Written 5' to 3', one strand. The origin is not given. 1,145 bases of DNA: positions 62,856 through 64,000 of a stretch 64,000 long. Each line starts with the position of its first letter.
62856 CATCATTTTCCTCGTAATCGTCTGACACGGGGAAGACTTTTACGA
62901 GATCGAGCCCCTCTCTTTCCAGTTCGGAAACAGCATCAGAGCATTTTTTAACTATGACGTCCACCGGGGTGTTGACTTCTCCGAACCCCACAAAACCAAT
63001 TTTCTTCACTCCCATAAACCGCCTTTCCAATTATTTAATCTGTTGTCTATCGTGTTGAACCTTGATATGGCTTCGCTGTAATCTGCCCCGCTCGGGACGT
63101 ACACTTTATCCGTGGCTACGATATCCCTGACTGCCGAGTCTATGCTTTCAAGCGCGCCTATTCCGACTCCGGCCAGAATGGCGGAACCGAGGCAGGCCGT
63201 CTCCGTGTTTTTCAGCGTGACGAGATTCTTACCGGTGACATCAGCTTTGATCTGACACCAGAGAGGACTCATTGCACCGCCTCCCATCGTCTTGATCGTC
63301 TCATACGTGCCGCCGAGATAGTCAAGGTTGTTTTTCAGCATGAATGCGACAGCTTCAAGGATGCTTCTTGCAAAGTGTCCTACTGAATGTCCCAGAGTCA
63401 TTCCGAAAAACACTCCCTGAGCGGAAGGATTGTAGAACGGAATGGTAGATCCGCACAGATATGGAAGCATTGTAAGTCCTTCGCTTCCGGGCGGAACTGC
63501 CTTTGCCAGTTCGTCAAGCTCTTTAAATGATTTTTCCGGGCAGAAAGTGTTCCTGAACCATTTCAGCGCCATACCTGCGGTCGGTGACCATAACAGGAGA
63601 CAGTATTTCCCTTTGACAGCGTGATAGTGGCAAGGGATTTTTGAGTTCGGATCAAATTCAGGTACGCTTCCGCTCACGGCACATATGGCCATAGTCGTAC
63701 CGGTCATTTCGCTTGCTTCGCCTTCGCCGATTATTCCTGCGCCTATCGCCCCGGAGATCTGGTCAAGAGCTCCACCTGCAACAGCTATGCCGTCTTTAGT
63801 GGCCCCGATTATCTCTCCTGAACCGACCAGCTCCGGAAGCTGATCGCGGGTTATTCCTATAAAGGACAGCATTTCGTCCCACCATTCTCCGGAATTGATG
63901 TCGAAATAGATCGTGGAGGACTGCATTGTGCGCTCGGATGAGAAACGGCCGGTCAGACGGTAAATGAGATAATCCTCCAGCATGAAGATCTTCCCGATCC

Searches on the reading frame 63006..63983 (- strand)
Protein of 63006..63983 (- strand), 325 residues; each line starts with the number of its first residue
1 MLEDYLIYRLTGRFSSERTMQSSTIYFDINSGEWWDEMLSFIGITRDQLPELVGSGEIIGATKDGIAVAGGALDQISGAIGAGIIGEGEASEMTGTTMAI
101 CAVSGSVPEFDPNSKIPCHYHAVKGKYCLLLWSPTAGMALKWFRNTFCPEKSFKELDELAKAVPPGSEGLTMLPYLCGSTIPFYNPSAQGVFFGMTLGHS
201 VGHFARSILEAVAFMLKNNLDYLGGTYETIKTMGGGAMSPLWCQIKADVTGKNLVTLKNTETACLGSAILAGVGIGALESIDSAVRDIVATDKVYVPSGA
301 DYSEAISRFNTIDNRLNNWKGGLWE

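Call 79: search_protein_families(library=padloc, proteins=[window:63006-63983:-], max_evalue=1e-8)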
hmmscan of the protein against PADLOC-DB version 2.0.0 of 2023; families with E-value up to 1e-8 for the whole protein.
window:63006-63983:- (325 aa): 0 families

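Call 81: search_protein_families(library=pfam, proteins=[window:63006-63983:-], max_evalue=0.00001)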
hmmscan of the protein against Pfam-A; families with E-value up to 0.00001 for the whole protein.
window:63006-63983:- (325 aa): 2 families
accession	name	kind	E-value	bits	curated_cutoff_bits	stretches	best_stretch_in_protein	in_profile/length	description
PF02782.22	FGGY_C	-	5.8e-28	98.5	27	1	134-273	45-196/198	FGGY family of carbohydrate kinases, C-terminal domain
PF00370.27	FGGY_N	-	1.9e-18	67.4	28.8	1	1-80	155-234/245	FGGY family of carbohydrate kinases, N-terminal domain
